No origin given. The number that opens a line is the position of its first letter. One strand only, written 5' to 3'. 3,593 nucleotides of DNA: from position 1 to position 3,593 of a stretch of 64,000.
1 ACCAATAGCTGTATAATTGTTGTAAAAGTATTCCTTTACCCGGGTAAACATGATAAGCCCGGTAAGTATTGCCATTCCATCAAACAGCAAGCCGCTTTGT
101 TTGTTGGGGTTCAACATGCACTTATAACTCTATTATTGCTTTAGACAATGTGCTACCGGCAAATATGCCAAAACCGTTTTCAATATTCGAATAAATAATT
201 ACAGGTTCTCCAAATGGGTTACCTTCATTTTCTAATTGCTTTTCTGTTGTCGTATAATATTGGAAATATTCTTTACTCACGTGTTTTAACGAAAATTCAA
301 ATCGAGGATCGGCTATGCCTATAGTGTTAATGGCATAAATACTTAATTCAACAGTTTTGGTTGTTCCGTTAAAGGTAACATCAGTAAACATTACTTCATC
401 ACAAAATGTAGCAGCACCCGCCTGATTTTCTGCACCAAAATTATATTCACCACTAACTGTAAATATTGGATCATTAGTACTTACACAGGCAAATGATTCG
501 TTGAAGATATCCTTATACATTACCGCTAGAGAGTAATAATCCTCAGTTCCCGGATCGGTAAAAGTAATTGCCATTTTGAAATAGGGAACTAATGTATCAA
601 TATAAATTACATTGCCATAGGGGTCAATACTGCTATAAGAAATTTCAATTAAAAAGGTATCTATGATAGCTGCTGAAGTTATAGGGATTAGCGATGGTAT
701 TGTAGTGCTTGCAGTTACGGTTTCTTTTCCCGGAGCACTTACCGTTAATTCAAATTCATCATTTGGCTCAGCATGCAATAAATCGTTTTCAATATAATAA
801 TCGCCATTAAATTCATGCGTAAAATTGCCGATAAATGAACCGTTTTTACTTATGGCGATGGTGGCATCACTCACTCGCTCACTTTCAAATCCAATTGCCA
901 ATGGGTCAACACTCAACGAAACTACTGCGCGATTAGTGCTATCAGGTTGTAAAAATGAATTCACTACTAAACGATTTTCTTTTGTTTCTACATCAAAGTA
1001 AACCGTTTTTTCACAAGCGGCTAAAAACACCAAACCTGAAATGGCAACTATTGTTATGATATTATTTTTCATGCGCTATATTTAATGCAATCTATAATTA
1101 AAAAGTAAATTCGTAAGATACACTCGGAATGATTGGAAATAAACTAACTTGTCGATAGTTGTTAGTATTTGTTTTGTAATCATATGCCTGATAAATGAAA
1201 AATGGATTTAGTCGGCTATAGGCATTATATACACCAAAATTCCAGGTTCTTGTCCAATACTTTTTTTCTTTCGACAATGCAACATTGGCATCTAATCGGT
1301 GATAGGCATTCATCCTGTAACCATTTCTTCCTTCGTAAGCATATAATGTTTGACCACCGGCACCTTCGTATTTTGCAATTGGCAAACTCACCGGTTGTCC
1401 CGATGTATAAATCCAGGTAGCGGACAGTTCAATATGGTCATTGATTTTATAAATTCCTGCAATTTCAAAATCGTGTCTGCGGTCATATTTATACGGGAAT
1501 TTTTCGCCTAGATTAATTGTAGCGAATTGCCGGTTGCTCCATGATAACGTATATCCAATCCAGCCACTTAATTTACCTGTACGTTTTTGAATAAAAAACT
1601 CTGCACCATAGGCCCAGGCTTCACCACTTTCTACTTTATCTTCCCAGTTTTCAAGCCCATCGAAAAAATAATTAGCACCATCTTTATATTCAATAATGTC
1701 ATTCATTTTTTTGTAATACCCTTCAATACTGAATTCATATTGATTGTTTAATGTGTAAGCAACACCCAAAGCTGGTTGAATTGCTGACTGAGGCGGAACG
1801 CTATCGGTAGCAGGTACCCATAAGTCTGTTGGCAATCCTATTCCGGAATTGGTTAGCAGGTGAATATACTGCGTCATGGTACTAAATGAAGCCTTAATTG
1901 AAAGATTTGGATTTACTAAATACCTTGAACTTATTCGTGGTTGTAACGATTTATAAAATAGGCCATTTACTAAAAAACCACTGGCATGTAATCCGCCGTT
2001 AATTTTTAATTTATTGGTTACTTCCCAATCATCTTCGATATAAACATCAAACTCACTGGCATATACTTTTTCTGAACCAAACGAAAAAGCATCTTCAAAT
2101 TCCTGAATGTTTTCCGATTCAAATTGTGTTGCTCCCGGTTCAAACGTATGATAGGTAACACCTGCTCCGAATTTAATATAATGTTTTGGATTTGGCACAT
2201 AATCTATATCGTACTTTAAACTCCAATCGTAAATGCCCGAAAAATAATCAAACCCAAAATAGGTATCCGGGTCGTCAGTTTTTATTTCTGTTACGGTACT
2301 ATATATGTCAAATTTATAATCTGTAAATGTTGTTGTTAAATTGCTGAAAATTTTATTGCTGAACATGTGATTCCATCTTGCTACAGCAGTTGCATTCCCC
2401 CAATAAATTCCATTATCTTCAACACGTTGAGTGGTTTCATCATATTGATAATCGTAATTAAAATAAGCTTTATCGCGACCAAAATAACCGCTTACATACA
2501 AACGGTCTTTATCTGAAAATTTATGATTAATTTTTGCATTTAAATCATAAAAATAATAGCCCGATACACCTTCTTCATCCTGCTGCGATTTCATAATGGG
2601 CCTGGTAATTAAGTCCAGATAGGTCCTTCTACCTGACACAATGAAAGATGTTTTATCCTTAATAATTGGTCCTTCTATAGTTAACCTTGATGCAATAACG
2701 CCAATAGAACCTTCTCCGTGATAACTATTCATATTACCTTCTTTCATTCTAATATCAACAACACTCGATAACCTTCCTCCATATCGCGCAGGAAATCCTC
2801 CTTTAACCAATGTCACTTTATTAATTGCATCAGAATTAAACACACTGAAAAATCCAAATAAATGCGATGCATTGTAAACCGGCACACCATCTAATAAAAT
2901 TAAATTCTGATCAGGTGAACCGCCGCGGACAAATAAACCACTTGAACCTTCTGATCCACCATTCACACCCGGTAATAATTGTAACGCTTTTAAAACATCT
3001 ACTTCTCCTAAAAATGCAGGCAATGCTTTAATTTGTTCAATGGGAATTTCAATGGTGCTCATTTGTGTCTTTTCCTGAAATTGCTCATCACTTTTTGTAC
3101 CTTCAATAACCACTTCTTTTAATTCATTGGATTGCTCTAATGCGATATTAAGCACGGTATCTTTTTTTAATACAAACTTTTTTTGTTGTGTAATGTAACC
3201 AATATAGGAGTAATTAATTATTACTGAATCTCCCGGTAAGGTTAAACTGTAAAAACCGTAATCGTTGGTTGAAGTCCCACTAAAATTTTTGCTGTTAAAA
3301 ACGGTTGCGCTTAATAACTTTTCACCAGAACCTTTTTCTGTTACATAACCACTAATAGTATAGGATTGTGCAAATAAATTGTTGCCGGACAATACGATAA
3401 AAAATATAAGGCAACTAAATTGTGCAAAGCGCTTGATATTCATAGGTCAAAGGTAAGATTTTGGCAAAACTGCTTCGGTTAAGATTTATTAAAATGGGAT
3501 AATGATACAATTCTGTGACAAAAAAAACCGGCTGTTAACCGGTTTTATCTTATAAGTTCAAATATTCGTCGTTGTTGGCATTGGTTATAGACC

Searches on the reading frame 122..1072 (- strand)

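Call 61: search_protein_families(library=pfam, max_evalue=0.00001, proteins=[window:122-1072:-])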
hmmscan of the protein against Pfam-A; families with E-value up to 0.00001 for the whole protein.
window:122-1072:- (316 aa): 1 family
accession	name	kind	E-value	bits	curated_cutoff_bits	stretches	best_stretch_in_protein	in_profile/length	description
PF14054.11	DUF4249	-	1.3e-35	123.7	28.5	1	23-310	3-266/269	Domain of unknown function (DUF4249)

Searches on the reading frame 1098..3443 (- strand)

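Call 61: search_protein_families(library=pfam, max_evalue=0.00001, proteins=[window:1098-3443:-])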
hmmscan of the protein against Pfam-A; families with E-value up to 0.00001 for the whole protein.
window:1098-3443:- (781 aa): 2 families
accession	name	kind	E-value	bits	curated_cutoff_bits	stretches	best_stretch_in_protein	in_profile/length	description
PF13715.12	CarbopepD_reg_2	-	5.3e-14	52.4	32.2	1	30-113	1-88/88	CarboxypepD_reg-like domain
PF07715.20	Plug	-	7e-14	52.7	23.9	1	132-224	11-102/107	TonB-dependent Receptor Plug Domain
